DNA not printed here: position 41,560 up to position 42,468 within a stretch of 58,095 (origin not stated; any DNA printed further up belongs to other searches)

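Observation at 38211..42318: SipW-type signal peptidase locus with three TasA-like paralogues and a GLUG-repeat protein sharing a variant leader motif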

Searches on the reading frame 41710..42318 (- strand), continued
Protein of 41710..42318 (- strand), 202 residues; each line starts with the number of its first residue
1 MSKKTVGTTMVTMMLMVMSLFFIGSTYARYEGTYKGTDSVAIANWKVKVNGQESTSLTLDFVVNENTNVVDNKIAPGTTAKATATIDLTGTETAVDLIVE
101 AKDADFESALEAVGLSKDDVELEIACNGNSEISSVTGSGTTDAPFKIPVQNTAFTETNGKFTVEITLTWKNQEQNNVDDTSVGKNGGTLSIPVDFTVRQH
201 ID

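Call 91: list_cluster_members(proteins=[P0002, P0017, P0018, P0190, P0195, P0196, P0199])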
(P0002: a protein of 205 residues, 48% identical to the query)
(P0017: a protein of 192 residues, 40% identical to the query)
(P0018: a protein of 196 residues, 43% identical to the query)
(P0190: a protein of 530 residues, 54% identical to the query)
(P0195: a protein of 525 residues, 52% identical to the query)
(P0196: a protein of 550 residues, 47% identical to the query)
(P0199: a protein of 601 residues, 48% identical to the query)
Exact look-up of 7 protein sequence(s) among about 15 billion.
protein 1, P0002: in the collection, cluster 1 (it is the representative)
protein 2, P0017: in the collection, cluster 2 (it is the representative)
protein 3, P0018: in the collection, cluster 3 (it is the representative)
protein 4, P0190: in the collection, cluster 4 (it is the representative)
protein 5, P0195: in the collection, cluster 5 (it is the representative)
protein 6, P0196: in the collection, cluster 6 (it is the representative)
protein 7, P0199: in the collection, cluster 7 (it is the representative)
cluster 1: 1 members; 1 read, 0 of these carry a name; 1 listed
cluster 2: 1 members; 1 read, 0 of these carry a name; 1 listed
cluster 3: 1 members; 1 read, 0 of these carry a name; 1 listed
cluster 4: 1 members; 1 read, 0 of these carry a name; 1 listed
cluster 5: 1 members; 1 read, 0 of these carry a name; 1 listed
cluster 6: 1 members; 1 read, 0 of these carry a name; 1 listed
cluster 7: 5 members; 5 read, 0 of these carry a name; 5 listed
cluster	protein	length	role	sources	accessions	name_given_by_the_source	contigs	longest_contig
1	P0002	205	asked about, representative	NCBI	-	-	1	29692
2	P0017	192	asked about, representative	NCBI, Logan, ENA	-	-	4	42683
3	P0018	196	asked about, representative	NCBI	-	-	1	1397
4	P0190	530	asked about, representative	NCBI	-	-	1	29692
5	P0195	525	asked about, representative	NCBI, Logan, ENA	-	-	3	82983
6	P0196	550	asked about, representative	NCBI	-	-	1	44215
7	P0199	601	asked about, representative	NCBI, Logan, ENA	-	-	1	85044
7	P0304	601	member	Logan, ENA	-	-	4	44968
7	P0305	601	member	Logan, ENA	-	-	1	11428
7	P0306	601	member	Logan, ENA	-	-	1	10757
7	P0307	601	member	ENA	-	-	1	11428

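Call 98: search_protein_families(library=pfam, alignment_id=A9, max_evalue=0.1)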
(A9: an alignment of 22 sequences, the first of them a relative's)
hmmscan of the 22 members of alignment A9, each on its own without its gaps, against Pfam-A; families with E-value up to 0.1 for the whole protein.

A. member 1, L002:4541-5299:+ (253 aa): 1 family
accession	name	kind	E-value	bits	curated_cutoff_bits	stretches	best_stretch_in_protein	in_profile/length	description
PF22532.2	WIV_dom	-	0.042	14.1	27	1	114-149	27-62/66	Nonstructural protein, WIV domain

B. families by the number of members that match (of 22 scanned): 19 families
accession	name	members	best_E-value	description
PF16118.10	DUF4834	2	0.016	Domain of unknown function (DUF4834)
PF22251.1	PFF1_TM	1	0.0045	Vacuolar membrane protease, transmembrane domain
PF02932.22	Neur_chan_memb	1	0.0081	Neurotransmitter-gated ion-channel transmembrane region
PF22038.1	PRC2_EED_ins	1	0.011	Polycomb protein EED insertion domain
PF03168.19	LEA_2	1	0.011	Late embryogenesis abundant protein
PF10661.14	EssA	1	0.016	WXG100 protein secretion system (Wss), protein EssA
PF12650.12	DUF3784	1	0.018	Domain of unknown function (DUF3784)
PF06143.16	Baculo_11_kDa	1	0.026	Baculovirus 11 kDa family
PF21470.2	BppU-like_C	1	0.038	Minor structural protein 5-like, C-terminal domain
PF22532.2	WIV_dom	1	0.042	Nonstructural protein, WIV domain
PF25309.1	ELLD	1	0.042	Endolysin-like domain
PF23455.1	DUF7129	1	0.042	Domain of unknown function (DUF7129)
PF05620.16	TMEM208_SND2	1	0.056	SRP-independent targeting protein 2/TMEM208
PF15188.11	CCDC-167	1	0.058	Coiled-coil domain-containing protein 167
PF06024.17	Orf78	1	0.063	Orf78 (ac78)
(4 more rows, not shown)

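Call 99: search_solved_structures(query=A9, max_evalue=10)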
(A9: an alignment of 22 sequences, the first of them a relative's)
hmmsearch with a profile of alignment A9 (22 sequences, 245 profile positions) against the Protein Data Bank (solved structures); distinct sequences matched with E-value up to 10: 1.
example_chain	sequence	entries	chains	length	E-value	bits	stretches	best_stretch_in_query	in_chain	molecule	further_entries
6jcv_A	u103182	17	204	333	0.81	12.6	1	95-160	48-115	Putative ketol-acid reductoisomerase 2 | ketol-acid reductoisomerase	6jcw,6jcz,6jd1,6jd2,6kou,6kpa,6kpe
